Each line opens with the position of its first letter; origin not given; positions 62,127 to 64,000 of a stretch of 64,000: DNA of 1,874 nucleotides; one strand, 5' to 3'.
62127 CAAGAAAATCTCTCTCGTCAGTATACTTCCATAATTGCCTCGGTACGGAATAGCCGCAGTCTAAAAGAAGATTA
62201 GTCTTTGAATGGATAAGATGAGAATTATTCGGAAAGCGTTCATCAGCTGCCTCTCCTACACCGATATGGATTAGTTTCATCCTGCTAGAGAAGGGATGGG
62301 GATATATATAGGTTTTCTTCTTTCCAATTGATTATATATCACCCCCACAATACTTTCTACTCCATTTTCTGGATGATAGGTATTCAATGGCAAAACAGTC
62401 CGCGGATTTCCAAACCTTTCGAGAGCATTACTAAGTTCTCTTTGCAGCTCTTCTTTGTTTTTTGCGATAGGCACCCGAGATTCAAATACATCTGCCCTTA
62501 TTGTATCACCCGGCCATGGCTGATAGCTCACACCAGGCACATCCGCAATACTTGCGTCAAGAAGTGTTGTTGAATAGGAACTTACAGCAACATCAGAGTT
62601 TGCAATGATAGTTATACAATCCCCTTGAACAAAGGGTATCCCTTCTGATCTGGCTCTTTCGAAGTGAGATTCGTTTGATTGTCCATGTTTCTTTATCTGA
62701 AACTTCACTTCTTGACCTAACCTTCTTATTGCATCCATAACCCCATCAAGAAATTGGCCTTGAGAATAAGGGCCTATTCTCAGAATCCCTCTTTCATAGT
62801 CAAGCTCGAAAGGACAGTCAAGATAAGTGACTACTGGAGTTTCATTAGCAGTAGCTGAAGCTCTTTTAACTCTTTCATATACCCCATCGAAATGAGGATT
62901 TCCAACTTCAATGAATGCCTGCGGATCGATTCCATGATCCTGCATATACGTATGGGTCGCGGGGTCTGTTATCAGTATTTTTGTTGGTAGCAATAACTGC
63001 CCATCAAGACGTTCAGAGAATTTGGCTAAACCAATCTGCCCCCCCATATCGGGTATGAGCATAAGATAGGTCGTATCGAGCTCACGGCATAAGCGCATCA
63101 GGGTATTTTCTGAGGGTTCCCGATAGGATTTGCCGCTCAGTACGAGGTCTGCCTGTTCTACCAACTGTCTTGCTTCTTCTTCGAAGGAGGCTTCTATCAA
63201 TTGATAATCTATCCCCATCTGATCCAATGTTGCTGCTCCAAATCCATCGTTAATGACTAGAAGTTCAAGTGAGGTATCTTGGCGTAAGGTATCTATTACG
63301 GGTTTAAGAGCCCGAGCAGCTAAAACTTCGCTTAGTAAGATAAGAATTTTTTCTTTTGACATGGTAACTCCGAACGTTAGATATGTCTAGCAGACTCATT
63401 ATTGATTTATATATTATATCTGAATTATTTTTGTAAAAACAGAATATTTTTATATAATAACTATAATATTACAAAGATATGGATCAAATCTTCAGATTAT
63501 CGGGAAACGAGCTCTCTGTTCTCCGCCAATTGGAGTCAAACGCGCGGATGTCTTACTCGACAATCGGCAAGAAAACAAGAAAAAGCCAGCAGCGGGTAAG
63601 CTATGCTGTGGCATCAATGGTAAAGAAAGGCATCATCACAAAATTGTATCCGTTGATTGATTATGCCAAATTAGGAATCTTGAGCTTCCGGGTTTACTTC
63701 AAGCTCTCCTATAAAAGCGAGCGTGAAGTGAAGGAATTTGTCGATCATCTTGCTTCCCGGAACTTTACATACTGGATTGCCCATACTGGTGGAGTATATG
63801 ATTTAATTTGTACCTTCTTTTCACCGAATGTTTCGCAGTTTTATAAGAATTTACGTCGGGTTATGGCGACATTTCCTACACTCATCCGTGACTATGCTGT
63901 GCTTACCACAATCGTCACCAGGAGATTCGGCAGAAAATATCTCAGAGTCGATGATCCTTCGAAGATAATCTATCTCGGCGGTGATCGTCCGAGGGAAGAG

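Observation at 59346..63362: Lys-poor gene block in place of rpl11, upstream of the L1-P0-P1 ribosomal operon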

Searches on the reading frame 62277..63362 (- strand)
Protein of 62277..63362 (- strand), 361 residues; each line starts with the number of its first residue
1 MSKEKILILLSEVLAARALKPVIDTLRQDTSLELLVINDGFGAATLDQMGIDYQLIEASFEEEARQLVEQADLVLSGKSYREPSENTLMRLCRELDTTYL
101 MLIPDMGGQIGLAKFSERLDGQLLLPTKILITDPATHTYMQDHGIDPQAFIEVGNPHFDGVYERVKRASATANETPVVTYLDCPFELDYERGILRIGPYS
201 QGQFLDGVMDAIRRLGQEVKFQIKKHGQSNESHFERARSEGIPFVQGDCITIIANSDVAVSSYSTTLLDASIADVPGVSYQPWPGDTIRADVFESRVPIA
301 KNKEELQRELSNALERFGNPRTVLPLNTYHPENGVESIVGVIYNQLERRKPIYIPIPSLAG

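Call 4: search_protein_families(library=pfam, proteins=[window:62277-63362:-], max_evalue=0.1)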
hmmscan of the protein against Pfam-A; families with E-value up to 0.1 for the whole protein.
window:62277-63362:- (361 aa): 0 families

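Call 10: search_protein_families(library=ncbifam, proteins=[window:62277-63362:-], max_evalue=0.1)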
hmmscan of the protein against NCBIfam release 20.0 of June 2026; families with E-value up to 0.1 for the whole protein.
window:62277-63362:- (361 aa): 2 families
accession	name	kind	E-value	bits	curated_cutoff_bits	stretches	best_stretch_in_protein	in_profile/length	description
NF046086.1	BFO_1060_trans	domain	0.00048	19.4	200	1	217-315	219-323/365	BFO_1060 family glycosyltransferase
TIGR04396.2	surf_polysacc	subfamily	0.0096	15.1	125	1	247-306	255-314/427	surface carbohydrate biosynthesis protein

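Call 21: find_homologous_proteins(query=window:62277-63362:-, max_evalue=0.001)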
Query window:62277-63362:- (361 aa): 3 proteins with E <= 0.001 among 5456 candidates.
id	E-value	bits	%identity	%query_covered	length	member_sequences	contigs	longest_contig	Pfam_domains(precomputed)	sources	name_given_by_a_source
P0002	5.0e-237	804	100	100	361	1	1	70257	-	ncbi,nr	ncbi:hypothetical protein GOV09_05650 [Candidatus Woesearchaeota archaeon]|nr:hypothetical protein [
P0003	1.2e-69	253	40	95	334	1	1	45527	PF02350.26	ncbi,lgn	ncbi:MAG: hypothetical protein AB7P01_15055 [Bacteroidia bacterium]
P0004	5.7e-65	238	39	96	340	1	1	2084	-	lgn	-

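Call 22: find_encoding_contigs(protein=P0003, flank=10000, max_places=4)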
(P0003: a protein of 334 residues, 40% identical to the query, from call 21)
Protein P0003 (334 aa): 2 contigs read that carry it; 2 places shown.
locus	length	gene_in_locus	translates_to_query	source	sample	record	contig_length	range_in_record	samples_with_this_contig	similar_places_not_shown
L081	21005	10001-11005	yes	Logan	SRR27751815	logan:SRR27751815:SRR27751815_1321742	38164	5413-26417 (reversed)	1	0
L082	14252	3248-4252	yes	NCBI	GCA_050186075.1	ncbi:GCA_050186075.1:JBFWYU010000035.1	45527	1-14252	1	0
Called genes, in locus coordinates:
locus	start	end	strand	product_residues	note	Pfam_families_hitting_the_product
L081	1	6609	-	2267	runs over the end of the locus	PF19081:Ig_7, PF06832:BiPBP_C (faint), PF20009:GEVED, PF13573:SprB (weak), PF10102:DUF2341, PF13573:SprB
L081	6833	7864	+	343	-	PF13354:Beta-lactamase2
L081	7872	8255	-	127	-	-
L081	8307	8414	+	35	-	-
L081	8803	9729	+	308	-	PF13620:CarboxypepD_reg, PF13715:CarbopepD_reg_2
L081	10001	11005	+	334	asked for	PF02350:Epimerase_2 (faint)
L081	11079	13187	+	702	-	PF18962:Por_Secre_tail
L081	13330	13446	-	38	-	-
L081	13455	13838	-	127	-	PF01925:TauE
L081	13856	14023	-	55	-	PF07874:DUF1660 (weak)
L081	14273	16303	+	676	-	PF00999:Na_H_Exchanger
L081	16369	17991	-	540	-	PF02771:Acyl-CoA_dh_N, PF02770:Acyl-CoA_dh_M, PF00441:Acyl-CoA_dh_1, PF08028:Acyl-CoA_dh_2, PF02036:SCP2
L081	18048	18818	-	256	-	-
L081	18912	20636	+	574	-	PF02878:PGM_PMM_I, PF02879:PGM_PMM_II, PF02880:PGM_PMM_III, PF00408:PGM_PMM_IV (faint)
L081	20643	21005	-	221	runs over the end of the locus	PF13462:Thioredoxin_4, PF01323:DSBA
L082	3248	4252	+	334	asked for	PF02350:Epimerase_2 (faint)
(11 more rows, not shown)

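Call 23: find_encoding_contigs(protein=P0004, flank=10000, max_places=4)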
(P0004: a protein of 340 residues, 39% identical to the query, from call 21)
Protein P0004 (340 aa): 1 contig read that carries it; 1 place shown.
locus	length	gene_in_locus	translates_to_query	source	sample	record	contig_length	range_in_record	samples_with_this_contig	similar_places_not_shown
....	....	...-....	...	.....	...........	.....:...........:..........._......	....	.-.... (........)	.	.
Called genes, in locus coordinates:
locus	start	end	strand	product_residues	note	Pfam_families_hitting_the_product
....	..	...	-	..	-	-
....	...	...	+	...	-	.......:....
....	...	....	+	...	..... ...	-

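Call 38: search_solved_structures(query=A1, max_evalue=1)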
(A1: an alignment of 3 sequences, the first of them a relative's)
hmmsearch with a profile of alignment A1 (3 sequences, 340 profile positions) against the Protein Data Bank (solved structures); distinct sequences matched with E-value up to 1: 1.
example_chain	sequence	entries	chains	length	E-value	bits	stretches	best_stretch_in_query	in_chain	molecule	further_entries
9wde_A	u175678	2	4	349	0.32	13.5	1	256-334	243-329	Processive diacylglycerol beta-glucosyltransferase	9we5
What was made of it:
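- Closest known: UDP-N-acetylglucosamine 2-epimerase family. Different: Weak C-terminal hits point to glycosyltransferase families instead (calls 10, 38).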

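Call 43: search_protein_families(library=padloc, proteins=[window:62277-63362:-], max_evalue=0.1)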
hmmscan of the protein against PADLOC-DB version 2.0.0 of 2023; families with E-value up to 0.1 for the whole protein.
window:62277-63362:- (361 aa): 0 families

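Call 44: search_protein_families(library=phrogs, proteins=[window:62277-63362:-], max_evalue=0.1)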
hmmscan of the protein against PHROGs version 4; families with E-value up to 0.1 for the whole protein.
window:62277-63362:- (361 aa): 0 families

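Call 45: predict_structure(alignment_id=A1)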
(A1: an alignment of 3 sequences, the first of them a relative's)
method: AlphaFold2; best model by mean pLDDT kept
length: 361 residues; sequences in the alignment: 3
mean_pLDDT: 78.4   pTM: 0.74
mean pLDDT of the five models: 78.4, 63.2, 55.6, 54.8, 53.4
residues with pLDDT >= 90: 108; 70-90: 155; 50-70: 76; < 50: 22
segments of 3 or more residues with pLDDT < 50: 289-294, 325-327, 350-361
pLDDT, mean of each block of 10 residues (from residue 1): 89 80 93 92 82 86 93 84 81 93 67 67 85 76 84 78 66 84 68 59 89 90 83 89 86 87 71 81 60 62 92 81 53 81 80 37 36
secondary structure, 60 per line:
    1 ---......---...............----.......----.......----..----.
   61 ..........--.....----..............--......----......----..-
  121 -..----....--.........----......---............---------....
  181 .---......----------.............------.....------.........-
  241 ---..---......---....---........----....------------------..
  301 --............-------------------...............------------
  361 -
elements in order: E4-9 H13-27 E32-38 H43-49 H60-70 E73-77 H82-95 E98-103 H108-113 E128-131 H134-142 E150-152 H156-167 E177-181 H185-190 H201-213 E220-224 H231-239 H249-254 E258-261 H265-272 E277-280 H303-314 H334-348
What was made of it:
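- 62277..63362 (-): p361: GT-B-fold, UDP-GlcNAc 2-epimerase-like protein (GOV09_05650). Its stop codon overlaps the MBL start by 4 nt (ATGA). AF2 model pLDDT 78 (call 45).
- On UDP-GlcNAc 2-epimerase (PF02350): The model has pLDDT 78 (call 45).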

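Call 48: fold_search(model_id=the predicted structure, library=pdb)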
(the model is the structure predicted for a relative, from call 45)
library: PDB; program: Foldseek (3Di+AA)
matches with E <= 10: 1694; with E <= 0.001: 198
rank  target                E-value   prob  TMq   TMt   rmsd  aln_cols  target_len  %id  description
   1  3ot5_A                3.0e-12  1.00  0.66  0.64   5.7       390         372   15  2.2 Angstrom Resolution Crystal Structure of putative UDP-N-acetylglucosamine 2-epimerase from Listeria monocytogenes (released 2010-09-22)
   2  3ot5_D                7.0e-12  1.00  0.64  0.63   5.9       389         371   14  2.2 Angstrom Resolution Crystal Structure of putative UDP-N-acetylglucosamine 2-epimerase from Listeria monocytogenes (released 2010-09-22)
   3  4neq                  9.4e-12  1.00  0.62  0.62   5.7       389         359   13  The structure of UDP-GlcNAc 2-epimerase from Methanocaldococcus jannaschii (released 2014-04-23)
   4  3ot5_C                9.9e-12  1.00  0.68  0.66   5.5       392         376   15  2.2 Angstrom Resolution Crystal Structure of putative UDP-N-acetylglucosamine 2-epimerase from Listeria monocytogenes (released 2010-09-22)
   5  5xvs_B                1.5e-11  1.00  0.57  0.57   6.9       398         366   13  Crystal structure of UDP-GlcNAc 2-epimerase NeuC complexed with UDP (released 2018-04-11)
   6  8sxw_C                2.2e-11  1.00  0.63  0.63   5.6       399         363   13  X-ray crystal structure of UDP- 2,3-diacetamido-2,3-dideoxy-glucuronic acid-2-epimerase from Thermus thermophilus stra (released 2023-09-13)
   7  1v4v_A                2.5e-11  1.00  0.57  0.55   6.8       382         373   13  Crystal Structure Of UDP-N-Acetylglucosamine 2-Epimerase From Thermus Thermophilus HB8 (released 2003-12-02)
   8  8syd_A                3.3e-11  1.00  0.58  0.58   6.7       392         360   12  X-ray crystal structure of UDP-2,3-diacetamido-2,3-dideoxy-glucuronic acid-2-epimerase from Thermus thermophilus strai (released 2023-09-13)
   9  8sxw_A                3.5e-11  1.00  0.63  0.63   5.9       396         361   13  X-ray crystal structure of UDP- 2,3-diacetamido-2,3-dideoxy-glucuronic acid-2-epimerase from Thermus thermophilus stra (released 2023-09-13)
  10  5enz_B                3.5e-11  1.00  0.63  0.61   6.0       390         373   15  S. aureus MnaA-UDP co-structure (released 2016-04-27)
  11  8syd_B                3.9e-11  1.00  0.61  0.60   6.6       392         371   13  X-ray crystal structure of UDP-2,3-diacetamido-2,3-dideoxy-glucuronic acid-2-epimerase from Thermus thermophilus strai (released 2023-09-13)
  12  4zht_C                4.3e-11  1.00  0.58  0.55   7.1       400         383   12  Crystal structure of UDP-GlcNAc 2-epimerase (released 2016-06-01)
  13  3ot5_B                4.6e-11  1.00  0.67  0.64   5.8       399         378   14  2.2 Angstrom Resolution Crystal Structure of putative UDP-N-acetylglucosamine 2-epimerase from Listeria monocytogenes (released 2010-09-22)
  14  4fkz_B                4.9e-11  1.00  0.62  0.60   6.8       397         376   12  Crystal structure of Bacillus subtilis UDP-GlcNAc 2-epimerase in complex with UDP-GlcNAc and UDP (released 2013-05-08)
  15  4zht_B                4.9e-11  1.00  0.58  0.55   7.1       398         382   12  Crystal structure of UDP-GlcNAc 2-epimerase (released 2016-06-01)
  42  5xvs_A                2.8e-10  1.00  0.59  0.60   6.7       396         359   12  Crystal structure of UDP-GlcNAc 2-epimerase NeuC complexed with UDP (released 2018-04-11)
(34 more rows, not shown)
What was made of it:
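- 62277..63362 (-): Foldseek top hits are UDP-GlcNAc 2-epimerases, E 3e-12, TM 0.6-0.68 (call 48).
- On UDP-GlcNAc 2-epimerase (PF02350): Foldseek E 3e-12, TM 0.6-0.68 against 3ot5, 4neq and 5xvs (call 48).
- Closest known: UDP-N-acetylglucosamine 2-epimerase family. Same: The predicted two-Rossmann-domain GT-B fold is best matched by WecB, MnaA and NeuC structures (call 48).
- Checked: The 361-aa protein has a GT-B fold (calls 45, 48).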

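Call 52: find_related_loci(query=A1, collection=viral_contigs, flank=8000)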
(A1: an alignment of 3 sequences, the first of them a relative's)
Query A1 (361 aa) in viral_contigs; peptide patterns used: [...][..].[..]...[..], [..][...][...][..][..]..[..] (x = any residue, [..] = any of these).
93 stretches matched a pattern, but none encodes a relative of the query by tblastn (E <= 1e-3).

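Call 54: find_related_loci(query=A1, collection=metagenome_contigs, flank=8000)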
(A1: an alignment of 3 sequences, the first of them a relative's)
Query A1 (361 aa) in metagenome_contigs; peptide patterns used: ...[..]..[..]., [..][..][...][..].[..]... (x = any residue, [..] = any of these).
471 stretches matched a pattern; 1 encode a relative of the query (tblastn E <= 1e-3); 1 distinct loci.
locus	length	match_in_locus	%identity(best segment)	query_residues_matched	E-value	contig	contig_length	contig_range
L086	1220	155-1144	40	4-346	5e-81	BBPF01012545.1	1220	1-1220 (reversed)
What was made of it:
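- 62277..63362 (-): The homologues are in a Bacteroidia MAG and in unassigned contigs (calls 21-23, 54).
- p361 has three homologues at about 40% identity (calls 21-23, 54).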

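Call 71: find_encoding_contigs(protein=P0002, flank=10000, max_places=3)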
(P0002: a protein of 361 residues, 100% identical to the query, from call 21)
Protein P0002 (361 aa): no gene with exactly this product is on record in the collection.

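Call 76: search_protein_families(library=pfam, alignment_id=A1, max_evalue=10)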
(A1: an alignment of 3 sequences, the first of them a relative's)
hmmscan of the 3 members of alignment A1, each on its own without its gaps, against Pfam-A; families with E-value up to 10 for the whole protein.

A. member 1, P0002 (361 aa): 1 family
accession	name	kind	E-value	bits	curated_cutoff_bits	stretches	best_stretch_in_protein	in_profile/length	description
PF23707.1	P116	-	0.27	9.4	27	1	46-95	773-822/1041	P116-like protein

B. families by the number of members that match (of 3 scanned): 5 families
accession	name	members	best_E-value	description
PF02350.25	Epimerase_2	2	3.9e-05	UDP-N-acetylglucosamine 2-epimerase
PF11186.13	DUF2972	1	0.0058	Protein of unknown function (DUF2972)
PF04007.18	DUF354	1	0.016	Protein of unknown function (DUF354)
PF11504.14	Colicin_Ia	1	0.22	Colicin Ia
PF23707.1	P116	1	0.27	P116-like protein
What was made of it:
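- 62277..63362 (-): Two homologues hit PF02350 at 3.9e-5 (call 76).
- On UDP-GlcNAc 2-epimerase (PF02350): Its homologues reach only 3.9e-5 (call 76).
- Closest known: UDP-N-acetylglucosamine 2-epimerase family. Same: Two family members hit PF02350 weakly (call 76).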

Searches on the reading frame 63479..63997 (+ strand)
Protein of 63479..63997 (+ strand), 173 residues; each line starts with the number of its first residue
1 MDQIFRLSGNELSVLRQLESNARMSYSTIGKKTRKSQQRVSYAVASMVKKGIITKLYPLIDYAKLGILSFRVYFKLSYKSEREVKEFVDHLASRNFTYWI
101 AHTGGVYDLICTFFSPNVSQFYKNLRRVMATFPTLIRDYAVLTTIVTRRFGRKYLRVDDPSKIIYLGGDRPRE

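Call 10: search_protein_families(library=ncbifam, proteins=[window:63479-63997:+], max_evalue=0.1)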
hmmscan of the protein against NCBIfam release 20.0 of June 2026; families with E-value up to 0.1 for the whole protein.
window:63479-63997:+ (173 aa): 13 families
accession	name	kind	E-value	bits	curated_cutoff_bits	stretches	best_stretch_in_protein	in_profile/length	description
NF053758.1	ChrTpTrnRegChrS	equivalog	3e-06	27.1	250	1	13-94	18-97/158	chromate efflux transcriptional regulator ChrS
NF040947.1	trans_reg_LysM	equivalog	5.2e-06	26.3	180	1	11-124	5-114/136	HTH-type transcriptional regulator LysM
NF041396.1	TranRegLrp_Halo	equivalog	0.00024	21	190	1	15-111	11-105/149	HTH-type transcriptional regulator Lrp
NF008384.0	PRK11179.1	equivalog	0.00071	19.4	227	1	11-124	11-123/153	transcriptional regulator AsnC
TIGR01884.1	cas_HTH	subfamily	0.0075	15.7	60.2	1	5-56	138-189/202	CRISPR-associated CARF protein Csa3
NF053606.1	Sta1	subfamily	0.021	14.9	80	1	3-55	14-66/100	Sta1 family transcriptional regulator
NF040708.3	Siroheme_Dcarb_AhbA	equivalog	0.022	14.5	140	1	24-92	17-85/144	siroheme decarboxylase subunit alpha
TIGR04176.1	MarR_EPS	equivalog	0.024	14.7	88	1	11-53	6-48/105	MarR family EPS-associated transcriptional regulator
NF040939.2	trans_reg_lrs14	equivalog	0.025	14.6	90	1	4-55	16-68/103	Lrs14 family HTH-type transcriptional regulator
NF040820.1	trans_reg_LrpA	equivalog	0.048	13.6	250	1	14-67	9-62/141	HTH-type transcriptional regulator LrpA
TIGR01889.1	Staph_reg_Sar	paralog_domain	0.054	13.8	62.6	0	2-56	18-76/109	staphylococcal accessory regulator family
NF041395.1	TranRegLrpA1_Halo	equivalog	0.062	13.3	250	1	13-69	9-65/142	HTH-type transcriptional regulator LrpA1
NF053755.1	MsvR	equivalog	0.092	12.4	220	0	13-55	17-58/236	transcriptional factor MsvR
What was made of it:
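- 63479..64000 (+): wHTH transcriptional regulator (weakly Lrp/AsnC/MarR-like), cut off by the window end, with native-like GC3. Weak NCBIfam LysM/ChrS/Lrp hits (call 10).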

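Call 78: search_protein_families(library=pfam, proteins=[window:63479-63997:+], max_evalue=0.01)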
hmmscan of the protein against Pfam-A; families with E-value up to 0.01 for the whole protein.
window:63479-63997:+ (173 aa): 5 families
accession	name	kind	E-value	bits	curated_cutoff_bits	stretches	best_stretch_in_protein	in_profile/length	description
PF13412.12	HTH_24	-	4.9e-07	29.7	21.9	1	10-54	4-48/48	Winged helix-turn-helix DNA-binding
PF12802.13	MarR_2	-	3.1e-06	27.7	27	1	7-55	3-52/61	MarR family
PF01047.28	MarR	-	0.00036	20.8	24.6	1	8-55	2-49/59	MarR family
PF01978.25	TrmB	-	0.0057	16.9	25.6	0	5-55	4-54/68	Sugar-specific transcriptional regulator TrmB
PF13404.12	HTH_AsnC-type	-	0.0095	16.2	27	0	15-41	9-35/42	AsnC-type helix-turn-helix domain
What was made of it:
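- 63479..64000 (+): HTH_24, 4.9e-7, and MarR_2 (call 78).
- Checked: A wHTH regulator with weak Lrp/AsnC-type hits starts at 63479 on the + strand (calls 10, 78).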
